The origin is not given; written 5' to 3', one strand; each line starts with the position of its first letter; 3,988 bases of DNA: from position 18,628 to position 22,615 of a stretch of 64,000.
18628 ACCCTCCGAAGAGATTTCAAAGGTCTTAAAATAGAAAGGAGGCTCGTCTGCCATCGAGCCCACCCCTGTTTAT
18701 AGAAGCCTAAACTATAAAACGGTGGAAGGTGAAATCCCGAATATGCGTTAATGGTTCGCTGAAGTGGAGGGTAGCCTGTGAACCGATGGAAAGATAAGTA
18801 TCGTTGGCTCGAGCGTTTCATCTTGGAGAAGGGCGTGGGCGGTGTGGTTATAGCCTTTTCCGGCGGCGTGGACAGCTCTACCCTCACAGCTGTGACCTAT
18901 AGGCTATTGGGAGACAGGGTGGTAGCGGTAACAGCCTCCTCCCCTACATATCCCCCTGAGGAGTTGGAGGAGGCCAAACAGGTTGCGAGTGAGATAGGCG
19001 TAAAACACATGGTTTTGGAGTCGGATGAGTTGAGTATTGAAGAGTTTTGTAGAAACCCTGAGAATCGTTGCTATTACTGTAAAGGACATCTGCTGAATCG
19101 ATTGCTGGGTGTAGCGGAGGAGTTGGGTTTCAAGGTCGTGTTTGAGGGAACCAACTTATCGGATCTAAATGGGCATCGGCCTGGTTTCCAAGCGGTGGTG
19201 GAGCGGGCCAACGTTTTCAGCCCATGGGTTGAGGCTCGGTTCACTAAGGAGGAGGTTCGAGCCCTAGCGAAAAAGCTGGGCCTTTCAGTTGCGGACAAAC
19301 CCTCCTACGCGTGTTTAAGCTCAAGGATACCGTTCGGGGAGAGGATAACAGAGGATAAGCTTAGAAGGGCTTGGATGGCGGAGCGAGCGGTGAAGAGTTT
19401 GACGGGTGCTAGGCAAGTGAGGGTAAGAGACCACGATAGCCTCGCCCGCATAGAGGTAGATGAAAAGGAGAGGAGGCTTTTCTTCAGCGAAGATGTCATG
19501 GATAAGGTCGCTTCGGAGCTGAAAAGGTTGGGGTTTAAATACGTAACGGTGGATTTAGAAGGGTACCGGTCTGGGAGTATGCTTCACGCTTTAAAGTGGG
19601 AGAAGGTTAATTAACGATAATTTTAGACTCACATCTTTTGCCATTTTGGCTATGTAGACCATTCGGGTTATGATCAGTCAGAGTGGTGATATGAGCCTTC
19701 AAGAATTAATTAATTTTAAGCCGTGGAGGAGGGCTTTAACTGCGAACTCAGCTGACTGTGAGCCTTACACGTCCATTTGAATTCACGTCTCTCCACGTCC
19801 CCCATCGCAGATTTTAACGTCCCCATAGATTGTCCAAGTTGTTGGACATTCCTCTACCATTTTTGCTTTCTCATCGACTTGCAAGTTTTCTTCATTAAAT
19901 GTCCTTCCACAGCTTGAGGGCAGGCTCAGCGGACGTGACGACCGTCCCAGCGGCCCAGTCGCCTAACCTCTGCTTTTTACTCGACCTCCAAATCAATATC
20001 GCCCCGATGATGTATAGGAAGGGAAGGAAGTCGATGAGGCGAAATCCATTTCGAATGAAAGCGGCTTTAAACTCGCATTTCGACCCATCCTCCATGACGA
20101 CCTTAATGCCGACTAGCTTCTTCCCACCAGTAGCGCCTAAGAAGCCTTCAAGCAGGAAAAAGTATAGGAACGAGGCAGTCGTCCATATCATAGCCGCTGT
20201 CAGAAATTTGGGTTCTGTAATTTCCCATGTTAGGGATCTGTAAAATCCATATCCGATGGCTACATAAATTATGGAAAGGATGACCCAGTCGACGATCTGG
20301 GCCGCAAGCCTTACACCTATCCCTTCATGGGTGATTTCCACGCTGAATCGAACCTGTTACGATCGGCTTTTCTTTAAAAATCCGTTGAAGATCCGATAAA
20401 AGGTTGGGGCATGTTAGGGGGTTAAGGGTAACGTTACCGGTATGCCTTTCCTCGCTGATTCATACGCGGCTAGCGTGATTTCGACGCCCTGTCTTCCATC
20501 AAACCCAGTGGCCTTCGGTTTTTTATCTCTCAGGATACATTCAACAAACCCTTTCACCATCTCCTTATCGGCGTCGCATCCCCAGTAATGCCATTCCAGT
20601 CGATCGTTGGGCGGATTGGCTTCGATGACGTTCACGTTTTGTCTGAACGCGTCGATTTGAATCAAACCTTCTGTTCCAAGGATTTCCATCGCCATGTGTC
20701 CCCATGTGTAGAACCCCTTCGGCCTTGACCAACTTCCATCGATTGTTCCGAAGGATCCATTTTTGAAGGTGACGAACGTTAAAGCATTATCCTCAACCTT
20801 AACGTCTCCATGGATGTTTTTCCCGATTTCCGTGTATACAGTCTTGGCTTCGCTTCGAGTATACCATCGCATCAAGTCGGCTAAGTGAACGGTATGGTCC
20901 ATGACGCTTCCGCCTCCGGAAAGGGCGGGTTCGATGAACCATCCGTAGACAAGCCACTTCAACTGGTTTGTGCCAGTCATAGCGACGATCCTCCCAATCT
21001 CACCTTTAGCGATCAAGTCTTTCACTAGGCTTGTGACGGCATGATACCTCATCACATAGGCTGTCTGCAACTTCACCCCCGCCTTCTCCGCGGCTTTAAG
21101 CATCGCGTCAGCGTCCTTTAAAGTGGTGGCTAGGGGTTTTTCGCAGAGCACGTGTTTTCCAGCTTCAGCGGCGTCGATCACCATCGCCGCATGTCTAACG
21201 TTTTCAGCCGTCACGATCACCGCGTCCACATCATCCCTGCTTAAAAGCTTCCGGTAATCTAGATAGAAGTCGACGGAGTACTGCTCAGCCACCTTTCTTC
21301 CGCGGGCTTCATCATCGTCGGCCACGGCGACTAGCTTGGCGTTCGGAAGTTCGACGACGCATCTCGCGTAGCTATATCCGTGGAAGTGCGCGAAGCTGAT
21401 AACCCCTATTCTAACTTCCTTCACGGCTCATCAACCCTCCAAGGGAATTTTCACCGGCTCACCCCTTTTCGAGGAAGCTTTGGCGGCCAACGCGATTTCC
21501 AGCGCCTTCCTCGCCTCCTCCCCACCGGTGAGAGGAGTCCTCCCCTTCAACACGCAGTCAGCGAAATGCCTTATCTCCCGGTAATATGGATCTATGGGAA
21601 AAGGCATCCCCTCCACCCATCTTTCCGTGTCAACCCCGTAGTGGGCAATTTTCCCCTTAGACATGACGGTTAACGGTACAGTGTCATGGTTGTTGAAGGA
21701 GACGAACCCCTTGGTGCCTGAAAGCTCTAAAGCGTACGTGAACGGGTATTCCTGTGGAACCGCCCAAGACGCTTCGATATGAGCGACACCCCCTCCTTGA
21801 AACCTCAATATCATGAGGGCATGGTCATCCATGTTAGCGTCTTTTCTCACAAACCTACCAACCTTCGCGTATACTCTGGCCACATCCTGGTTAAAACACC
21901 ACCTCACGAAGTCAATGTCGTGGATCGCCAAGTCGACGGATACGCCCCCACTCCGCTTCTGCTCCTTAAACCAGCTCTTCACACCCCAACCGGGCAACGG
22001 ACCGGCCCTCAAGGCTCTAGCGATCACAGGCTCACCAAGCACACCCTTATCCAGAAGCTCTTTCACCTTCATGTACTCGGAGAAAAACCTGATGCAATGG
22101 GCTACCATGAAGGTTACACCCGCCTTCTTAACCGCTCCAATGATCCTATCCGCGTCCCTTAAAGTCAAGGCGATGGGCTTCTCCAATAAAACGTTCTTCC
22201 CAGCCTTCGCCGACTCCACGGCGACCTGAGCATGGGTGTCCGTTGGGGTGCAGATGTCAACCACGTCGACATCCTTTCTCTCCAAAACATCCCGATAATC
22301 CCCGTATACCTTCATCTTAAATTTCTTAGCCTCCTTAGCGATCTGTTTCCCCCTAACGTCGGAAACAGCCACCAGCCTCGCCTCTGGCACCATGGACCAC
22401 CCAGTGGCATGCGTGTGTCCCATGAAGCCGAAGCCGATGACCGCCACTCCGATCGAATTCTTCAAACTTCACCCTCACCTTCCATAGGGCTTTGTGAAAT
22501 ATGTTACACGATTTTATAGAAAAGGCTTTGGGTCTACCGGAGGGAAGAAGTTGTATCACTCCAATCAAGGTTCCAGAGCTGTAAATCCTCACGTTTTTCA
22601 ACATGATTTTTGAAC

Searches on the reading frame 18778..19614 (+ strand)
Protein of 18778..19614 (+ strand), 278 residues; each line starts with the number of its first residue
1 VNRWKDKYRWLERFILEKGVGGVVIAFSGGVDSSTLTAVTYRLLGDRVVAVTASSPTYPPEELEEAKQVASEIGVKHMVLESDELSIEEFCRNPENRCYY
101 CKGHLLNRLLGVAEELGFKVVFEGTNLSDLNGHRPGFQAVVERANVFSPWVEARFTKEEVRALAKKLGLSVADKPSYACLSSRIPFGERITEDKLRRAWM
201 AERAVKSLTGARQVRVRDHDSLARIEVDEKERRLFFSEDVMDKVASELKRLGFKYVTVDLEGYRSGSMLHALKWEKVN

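Call 70: search_protein_families(library=pfam, proteins=[window:18778-19614:+], max_evalue=0.001)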
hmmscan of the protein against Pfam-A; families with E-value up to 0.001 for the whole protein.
window:18778-19614:+ (278 aa): 5 families
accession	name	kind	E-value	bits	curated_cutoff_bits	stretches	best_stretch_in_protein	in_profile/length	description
PF02540.23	NAD_synthase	-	5.5e-09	35.9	21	1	5-81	3-80/242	NAD synthase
PF00733.27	Asn_synthase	-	6.1e-07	29.8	21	1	25-124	22-125/354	Asparagine synthase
PF06508.19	QueC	-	1e-06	28.8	22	1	23-85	2-63/210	Queuosine biosynthesis protein QueC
PF03054.22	tRNA_Me_trans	-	1.3e-05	25.4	20.6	0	23-82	3-72/202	tRNA methyl transferase HUP domain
PF00764.25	Arginosuc_synth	-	2.3e-05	24.9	27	1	23-91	2-70/162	Arginosuccinate synthase N-terminal HUP domain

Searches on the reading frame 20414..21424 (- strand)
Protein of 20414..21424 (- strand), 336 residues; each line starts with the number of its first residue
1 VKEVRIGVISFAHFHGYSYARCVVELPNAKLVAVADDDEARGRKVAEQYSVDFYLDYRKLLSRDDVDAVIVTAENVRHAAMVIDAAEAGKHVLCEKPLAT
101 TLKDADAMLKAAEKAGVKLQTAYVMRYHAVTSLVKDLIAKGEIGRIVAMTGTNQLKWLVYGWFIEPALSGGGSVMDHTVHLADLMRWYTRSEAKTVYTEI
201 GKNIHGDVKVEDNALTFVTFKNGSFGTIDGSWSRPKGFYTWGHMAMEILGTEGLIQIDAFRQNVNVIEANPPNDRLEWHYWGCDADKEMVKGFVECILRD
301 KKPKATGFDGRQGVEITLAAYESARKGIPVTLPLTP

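Call 70: search_protein_families(library=pfam, proteins=[window:20414-21424:-], max_evalue=0.001)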
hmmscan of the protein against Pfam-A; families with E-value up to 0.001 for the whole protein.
window:20414-21424:- (336 aa): 4 families
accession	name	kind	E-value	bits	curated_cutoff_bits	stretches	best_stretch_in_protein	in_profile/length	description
PF01408.29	GFO_IDH_MocA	-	5.9e-28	98.4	24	1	5-122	2-119/120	Oxidoreductase family, NAD-binding Rossmann fold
PF22725.1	GFO_IDH_MocA_C3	-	7.5e-26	91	27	1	134-255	4-123/124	GFO/IDH/MocA C-terminal domain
PF02894.22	GFO_IDH_MocA_C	-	5e-16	59.6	22.9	1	135-332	1-218/218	Oxidoreductase family, C-terminal alpha/beta domain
PF03447.22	NAD_binding_3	-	0.00043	21.4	24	1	28-119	21-113/116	Homoserine dehydrogenase, NAD binding domain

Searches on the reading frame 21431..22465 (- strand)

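Call 70: search_protein_families(library=pfam, proteins=[window:21431-22465:-], max_evalue=0.001)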
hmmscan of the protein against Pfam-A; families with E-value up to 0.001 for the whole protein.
window:21431-22465:- (344 aa): 3 families
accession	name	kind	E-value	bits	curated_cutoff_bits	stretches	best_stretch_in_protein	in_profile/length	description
PF22725.1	GFO_IDH_MocA_C3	-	1.1e-29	103.4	27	1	131-254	1-122/124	GFO/IDH/MocA C-terminal domain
PF01408.29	GFO_IDH_MocA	-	3.2e-29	102.5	24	1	5-123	1-120/120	Oxidoreductase family, NAD-binding Rossmann fold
PF02894.22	GFO_IDH_MocA_C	-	6e-23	82.2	22.9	1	135-340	1-218/218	Oxidoreductase family, C-terminal alpha/beta domain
